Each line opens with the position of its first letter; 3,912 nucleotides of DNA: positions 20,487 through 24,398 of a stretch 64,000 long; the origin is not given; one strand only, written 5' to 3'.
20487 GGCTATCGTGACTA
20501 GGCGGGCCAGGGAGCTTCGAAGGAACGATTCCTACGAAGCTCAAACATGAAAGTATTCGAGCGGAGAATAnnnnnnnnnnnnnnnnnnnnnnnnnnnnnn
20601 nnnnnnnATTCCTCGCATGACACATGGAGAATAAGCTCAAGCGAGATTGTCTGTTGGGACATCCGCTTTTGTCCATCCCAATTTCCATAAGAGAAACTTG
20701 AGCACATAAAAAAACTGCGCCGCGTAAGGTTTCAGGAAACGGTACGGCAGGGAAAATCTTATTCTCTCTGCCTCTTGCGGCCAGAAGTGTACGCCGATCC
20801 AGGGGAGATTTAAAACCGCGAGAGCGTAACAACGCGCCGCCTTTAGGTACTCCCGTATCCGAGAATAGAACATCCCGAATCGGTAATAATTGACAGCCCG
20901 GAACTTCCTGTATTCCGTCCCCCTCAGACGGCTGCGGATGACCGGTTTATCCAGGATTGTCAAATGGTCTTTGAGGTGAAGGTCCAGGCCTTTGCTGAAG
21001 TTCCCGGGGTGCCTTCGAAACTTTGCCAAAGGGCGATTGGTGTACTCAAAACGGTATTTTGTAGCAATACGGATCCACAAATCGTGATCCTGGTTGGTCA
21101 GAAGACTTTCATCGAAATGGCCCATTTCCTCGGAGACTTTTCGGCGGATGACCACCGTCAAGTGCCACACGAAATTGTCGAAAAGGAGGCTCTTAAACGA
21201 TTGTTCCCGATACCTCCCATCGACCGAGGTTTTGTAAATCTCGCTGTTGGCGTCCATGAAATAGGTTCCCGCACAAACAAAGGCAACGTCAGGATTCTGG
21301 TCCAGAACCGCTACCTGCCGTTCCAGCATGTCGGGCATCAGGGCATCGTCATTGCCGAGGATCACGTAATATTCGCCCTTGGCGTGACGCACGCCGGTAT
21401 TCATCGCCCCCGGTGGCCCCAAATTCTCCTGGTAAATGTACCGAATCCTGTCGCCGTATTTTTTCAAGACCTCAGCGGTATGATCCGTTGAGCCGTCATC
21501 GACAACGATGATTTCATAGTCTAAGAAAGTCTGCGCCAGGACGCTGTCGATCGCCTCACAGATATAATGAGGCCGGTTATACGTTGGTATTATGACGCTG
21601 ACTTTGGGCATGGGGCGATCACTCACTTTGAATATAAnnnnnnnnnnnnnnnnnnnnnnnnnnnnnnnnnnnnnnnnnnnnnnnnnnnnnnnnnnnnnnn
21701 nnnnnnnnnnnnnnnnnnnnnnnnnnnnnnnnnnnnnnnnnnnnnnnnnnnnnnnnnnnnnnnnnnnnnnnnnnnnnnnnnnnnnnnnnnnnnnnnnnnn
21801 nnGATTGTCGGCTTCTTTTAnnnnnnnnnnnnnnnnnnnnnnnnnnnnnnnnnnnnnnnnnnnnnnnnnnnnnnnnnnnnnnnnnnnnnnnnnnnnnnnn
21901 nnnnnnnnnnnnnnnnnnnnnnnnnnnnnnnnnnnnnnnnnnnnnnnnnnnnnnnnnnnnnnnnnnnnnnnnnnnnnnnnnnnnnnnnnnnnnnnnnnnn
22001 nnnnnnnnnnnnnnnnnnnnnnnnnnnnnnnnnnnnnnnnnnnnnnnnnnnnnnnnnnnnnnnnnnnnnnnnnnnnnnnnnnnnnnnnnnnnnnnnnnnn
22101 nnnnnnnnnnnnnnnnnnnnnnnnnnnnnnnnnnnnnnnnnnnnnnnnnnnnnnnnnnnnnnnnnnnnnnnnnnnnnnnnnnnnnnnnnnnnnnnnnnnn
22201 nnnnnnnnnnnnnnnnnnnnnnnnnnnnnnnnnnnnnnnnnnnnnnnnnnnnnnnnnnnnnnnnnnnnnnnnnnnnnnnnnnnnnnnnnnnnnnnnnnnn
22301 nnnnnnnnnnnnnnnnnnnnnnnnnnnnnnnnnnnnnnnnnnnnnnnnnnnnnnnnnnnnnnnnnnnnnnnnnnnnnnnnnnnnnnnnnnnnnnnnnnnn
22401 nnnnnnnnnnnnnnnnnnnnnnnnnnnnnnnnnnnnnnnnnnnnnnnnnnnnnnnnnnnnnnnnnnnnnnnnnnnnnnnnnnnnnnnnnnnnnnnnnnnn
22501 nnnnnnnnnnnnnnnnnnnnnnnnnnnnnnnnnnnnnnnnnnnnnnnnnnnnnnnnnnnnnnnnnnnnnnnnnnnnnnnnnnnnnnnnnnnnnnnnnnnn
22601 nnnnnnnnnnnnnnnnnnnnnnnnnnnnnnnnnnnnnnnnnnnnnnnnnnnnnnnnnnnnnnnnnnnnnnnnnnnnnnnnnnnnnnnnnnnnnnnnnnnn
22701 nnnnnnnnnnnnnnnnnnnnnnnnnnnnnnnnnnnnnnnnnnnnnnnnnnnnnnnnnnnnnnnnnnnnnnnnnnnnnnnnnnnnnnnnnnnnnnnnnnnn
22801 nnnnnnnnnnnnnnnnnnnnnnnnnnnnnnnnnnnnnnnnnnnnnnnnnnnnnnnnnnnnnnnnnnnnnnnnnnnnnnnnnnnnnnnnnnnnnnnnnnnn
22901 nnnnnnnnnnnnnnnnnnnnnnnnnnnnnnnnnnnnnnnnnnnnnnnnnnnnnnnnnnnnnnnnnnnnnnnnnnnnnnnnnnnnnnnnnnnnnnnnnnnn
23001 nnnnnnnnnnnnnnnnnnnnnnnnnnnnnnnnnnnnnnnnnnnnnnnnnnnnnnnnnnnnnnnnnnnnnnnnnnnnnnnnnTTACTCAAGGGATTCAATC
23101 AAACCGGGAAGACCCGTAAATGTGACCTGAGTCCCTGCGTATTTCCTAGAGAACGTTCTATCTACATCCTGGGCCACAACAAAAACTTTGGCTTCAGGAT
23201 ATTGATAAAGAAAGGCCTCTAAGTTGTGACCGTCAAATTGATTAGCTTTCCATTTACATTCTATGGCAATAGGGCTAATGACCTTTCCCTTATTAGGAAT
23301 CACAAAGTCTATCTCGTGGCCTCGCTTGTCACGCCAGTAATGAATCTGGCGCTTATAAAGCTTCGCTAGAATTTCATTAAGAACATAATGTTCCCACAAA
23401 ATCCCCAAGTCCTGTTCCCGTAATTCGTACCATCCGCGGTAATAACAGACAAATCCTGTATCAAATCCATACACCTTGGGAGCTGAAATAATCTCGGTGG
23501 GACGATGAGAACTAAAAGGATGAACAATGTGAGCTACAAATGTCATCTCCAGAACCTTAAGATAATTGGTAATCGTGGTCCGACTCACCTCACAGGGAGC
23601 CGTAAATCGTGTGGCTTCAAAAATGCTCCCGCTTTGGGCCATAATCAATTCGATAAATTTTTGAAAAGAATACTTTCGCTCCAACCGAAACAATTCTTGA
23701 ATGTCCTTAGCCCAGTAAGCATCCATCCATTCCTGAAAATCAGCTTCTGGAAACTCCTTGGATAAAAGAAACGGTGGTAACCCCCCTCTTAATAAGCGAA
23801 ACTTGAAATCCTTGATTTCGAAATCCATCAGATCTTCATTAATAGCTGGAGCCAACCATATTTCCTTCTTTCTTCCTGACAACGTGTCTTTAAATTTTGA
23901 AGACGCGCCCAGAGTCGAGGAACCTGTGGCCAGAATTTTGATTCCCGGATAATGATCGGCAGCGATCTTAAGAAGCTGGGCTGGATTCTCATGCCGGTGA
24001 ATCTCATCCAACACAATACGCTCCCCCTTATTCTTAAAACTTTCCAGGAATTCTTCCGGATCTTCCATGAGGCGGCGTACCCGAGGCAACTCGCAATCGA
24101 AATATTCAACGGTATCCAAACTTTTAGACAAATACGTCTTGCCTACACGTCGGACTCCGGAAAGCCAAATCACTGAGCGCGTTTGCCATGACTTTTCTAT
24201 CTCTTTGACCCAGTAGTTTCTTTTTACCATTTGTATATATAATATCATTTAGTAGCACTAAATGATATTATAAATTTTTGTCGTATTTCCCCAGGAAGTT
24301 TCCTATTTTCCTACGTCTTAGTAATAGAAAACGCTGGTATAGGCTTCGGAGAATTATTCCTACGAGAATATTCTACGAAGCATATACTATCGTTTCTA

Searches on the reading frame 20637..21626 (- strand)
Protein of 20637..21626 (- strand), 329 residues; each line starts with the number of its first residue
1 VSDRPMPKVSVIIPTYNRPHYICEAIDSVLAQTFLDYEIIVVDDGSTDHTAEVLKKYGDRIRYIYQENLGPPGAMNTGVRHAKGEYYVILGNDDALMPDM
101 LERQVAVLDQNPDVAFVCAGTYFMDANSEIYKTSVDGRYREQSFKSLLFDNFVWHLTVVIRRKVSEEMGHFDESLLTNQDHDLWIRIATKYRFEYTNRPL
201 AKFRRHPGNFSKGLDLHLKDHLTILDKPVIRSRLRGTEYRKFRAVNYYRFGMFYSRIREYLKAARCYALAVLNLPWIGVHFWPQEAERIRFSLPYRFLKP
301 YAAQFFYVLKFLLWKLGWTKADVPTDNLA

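Call 75: search_protein_families(library=pfam, proteins=[window:20637-21626:-], max_evalue=0.00001)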
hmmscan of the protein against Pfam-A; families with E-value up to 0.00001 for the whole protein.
window:20637-21626:- (329 aa): 4 families
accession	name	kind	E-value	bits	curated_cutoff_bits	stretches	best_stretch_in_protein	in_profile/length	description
PF00535.33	Glycos_transf_2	-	9.7e-41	139.9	23.3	1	10-167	1-166/168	Glycosyl transferase family 2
PF13641.12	Glyco_tranf_2_3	-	1.7e-21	77.8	27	1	7-188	1-195/230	Glycosyltransferase like family 2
PF10111.15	Glyco_tranf_2_2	-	3.6e-21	76.3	27.3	1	10-214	1-228/276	Glycosyltransferase like family 2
PF13632.12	Glyco_trans_2_3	-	1.2e-06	28.9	27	1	88-268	3-174/198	Glycosyl transferase family group 2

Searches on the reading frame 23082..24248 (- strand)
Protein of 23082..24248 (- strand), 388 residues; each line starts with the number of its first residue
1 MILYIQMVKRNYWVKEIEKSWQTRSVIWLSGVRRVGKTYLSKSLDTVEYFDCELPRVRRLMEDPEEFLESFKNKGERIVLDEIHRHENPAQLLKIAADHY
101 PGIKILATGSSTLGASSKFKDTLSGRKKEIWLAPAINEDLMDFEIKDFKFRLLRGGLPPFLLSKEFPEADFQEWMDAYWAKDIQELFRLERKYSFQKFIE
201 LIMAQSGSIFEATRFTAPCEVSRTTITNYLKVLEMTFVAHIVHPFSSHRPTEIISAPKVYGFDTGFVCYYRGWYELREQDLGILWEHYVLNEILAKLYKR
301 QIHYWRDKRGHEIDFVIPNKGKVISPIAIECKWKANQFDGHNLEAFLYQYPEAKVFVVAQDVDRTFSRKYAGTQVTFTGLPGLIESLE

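Call 75: search_protein_families(library=pfam, proteins=[window:23082-24248:-], max_evalue=0.00001)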
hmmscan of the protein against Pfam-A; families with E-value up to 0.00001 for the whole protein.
window:23082-24248:- (388 aa): 2 families
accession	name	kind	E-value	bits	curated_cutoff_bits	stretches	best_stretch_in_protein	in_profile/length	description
PF13635.12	DUF4143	-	3.6e-32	111.8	28.1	1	181-333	2-159/160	Domain of unknown function (DUF4143)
PF13173.12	AAA_14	-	7.1e-20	71.8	27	1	24-134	2-122/129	AAA domain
